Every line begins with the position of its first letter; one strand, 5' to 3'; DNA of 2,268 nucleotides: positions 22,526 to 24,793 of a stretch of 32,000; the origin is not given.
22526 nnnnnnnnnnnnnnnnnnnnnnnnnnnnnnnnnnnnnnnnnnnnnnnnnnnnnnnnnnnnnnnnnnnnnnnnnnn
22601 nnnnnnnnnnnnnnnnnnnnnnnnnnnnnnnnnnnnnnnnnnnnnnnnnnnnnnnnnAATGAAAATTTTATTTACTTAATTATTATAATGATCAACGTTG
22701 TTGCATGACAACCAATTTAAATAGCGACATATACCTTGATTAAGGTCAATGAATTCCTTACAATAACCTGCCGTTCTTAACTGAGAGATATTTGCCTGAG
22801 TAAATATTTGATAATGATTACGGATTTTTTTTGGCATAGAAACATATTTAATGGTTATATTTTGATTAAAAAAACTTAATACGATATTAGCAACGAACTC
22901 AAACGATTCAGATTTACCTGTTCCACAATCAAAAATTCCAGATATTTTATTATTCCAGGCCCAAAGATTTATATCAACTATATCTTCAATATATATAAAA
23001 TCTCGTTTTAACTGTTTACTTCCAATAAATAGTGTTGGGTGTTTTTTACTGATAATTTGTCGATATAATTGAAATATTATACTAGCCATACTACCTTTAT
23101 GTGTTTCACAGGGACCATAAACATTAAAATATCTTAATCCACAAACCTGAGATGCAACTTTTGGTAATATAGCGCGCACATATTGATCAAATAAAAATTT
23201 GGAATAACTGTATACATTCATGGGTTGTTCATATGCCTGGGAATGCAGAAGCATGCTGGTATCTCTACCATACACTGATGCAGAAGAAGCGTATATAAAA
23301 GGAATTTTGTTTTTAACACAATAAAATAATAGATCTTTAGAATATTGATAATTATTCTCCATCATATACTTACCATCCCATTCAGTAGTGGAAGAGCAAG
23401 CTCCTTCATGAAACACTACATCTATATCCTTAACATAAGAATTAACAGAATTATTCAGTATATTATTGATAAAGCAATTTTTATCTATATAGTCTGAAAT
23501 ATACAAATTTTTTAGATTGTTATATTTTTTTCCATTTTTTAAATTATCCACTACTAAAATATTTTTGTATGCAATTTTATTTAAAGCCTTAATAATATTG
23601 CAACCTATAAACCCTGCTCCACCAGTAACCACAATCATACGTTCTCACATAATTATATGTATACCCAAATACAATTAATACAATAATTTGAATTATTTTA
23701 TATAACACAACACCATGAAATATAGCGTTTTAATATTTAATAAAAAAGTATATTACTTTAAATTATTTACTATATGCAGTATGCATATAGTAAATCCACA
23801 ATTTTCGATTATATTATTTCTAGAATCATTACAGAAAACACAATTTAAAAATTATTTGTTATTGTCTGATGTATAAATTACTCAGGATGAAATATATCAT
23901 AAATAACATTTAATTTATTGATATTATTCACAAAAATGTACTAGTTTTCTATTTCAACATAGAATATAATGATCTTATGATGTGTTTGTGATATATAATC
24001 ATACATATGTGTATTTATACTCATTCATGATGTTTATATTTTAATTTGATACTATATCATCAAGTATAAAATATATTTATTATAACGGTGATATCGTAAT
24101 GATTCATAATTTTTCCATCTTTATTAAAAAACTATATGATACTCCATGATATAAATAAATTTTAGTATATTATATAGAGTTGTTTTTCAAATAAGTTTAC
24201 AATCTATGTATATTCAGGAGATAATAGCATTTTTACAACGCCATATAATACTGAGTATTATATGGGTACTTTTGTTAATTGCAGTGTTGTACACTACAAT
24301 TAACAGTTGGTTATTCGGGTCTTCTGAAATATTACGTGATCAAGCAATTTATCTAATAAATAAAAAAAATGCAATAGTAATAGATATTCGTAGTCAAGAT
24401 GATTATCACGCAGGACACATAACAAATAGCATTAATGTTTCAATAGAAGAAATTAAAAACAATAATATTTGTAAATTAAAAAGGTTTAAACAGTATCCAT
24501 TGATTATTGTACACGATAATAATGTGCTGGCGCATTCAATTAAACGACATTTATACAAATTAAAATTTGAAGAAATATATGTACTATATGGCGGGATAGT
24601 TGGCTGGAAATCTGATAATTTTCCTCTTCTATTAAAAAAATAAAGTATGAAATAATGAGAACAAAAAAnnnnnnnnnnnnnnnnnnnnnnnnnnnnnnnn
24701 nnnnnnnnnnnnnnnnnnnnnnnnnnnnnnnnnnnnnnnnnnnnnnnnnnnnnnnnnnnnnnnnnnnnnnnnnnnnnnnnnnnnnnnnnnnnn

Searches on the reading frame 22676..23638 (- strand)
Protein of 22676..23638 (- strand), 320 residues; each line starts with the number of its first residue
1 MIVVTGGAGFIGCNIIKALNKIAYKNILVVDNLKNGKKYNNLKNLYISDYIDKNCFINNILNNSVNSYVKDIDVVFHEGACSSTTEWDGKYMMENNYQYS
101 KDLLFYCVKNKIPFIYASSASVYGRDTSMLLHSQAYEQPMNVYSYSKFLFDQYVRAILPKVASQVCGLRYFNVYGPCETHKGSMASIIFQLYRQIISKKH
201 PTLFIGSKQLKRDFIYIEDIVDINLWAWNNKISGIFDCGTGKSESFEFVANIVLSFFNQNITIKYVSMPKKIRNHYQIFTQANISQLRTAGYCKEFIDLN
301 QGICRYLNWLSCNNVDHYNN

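Call 5: search_protein_families(library=ncbifam, proteins=[window:22676-23638:-])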
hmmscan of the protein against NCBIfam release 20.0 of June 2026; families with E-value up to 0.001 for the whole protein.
window:22676-23638:- (320 aa): 15 families
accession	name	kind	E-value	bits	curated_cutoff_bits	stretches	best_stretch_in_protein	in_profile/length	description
NF008360.0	PRK11150.1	equivalog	3.3e-134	447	452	1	1-311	1-307/310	ADP-glyceromanno-heptose 6-epimerase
TIGR02197.1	heptose_epim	equivalog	2.1e-120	401.7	274.6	1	2-311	1-314/316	ADP-glyceromanno-heptose 6-epimerase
TIGR01179.1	galE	equivalog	4.5e-25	88.2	262.3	1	2-311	2-326/332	UDP-glucose 4-epimerase GalE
TIGR04180.1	EDH_00030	hypoth_equivalog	1e-15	57.6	475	1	2-265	1-264/297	NAD-dependent 4,6-dehydratase LegB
TIGR01181.1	dTDP_gluc_dehyt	equivalog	1.7e-15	57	365.1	1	2-314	2-315/321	dTDP-glucose 4,6-dehydratase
NF011728.1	PRK15181.1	equivalog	1.6e-14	53.7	760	1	3-310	19-337/348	Vi polysaccharide biosynthesis UDP-N-acetylglucosaminuronic acid C-4 epimerase TviC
NF043036.1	ErythonDh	equivalog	5.5e-10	39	325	1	2-150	3-156/321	D-erythronate dehydrogenase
NF042423.1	oxyalk_red_Shew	equivalog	5.1e-09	35.6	580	1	2-180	11-181/331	2-alkyl-3-oxoalkanoate reductase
TIGR03466.1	HpnA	hypoth_equivalog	5.5e-08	32.1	367.65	1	3-160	4-158/327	hopanoid-associated sugar epimerase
NF007956.0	PRK10675.1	subfamily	5.9e-08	32.2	394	1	2-176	3-183/338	UDP-glucose 4-epimerase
NF007582.0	PRK10217.1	equivalog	3.3e-06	26.5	698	1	2-221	4-233/355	dTDP-glucose 4,6-dehydratase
NF042422.1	oxyalk_red_OleD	equivalog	1.2e-05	24.8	580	1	2-157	3-153/329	2-alkyl-3-oxoalkanoate reductase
TIGR01746.1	Thioester-redct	subfamily_domain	0.00018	20.9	213.35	0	69-165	86-187/371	thioester reductase domain-containing protein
NF047837.1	UDPAcbARedWbcJ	equivalog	0.0004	19.4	500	0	117-224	77-180/372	UDP-2-acetamido-2,6-beta-L-arabino-hexul-4-ose reductase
NF007490.0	PRK10084.1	subfamily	0.00044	19.3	649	0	2-45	3-46/361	dTDP-glucose 4,6-dehydratase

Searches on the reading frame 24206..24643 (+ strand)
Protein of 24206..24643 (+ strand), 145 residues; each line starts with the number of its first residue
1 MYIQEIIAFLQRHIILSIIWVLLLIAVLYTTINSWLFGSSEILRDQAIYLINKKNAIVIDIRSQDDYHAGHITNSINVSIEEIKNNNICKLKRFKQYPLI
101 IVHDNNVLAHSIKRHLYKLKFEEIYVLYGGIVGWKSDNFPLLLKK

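Call 5: search_protein_families(library=ncbifam, proteins=[window:24206-24643:+])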
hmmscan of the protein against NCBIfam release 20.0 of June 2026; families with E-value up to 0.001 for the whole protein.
window:24206-24643:+ (145 aa): 7 families
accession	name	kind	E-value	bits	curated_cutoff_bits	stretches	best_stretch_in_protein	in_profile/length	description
NF045521.1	rhoda_near_glyco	subfamily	2.4e-11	43.6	145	1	52-142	28-116/144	rhodanese homology domain-containing protein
NF041203.1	rhodanese_LYCAU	equivalog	3.3e-08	33.3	115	1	39-141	20-123/126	rhodanese-related (seleno)protein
NF001195.0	PRK00162.1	equivalog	4.6e-07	30.1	102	1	42-138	7-100/108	thiosulfate sulfurtransferase GlpE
NF006444.0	PRK08762.1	equivalog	4.1e-06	25.7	449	1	44-141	19-114/387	molybdopterin-synthase adenylyltransferase MoeB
NF001133.1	PRK00142.1-1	equivalog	0.00023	20.8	170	1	49-134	115-203/229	oxygen-dependent tRNA uridine(34) hydroxylase TrhO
NF008750.0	PRK11784.1-2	equivalog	0.00028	20.1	241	1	51-80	11-40/346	tRNA 2-selenouridine(34) synthase MnmH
NF005646.0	PRK07411.1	equivalog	0.00084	18.6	633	0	52-136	296-381/390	molybdopterin-synthase adenylyltransferase MoeB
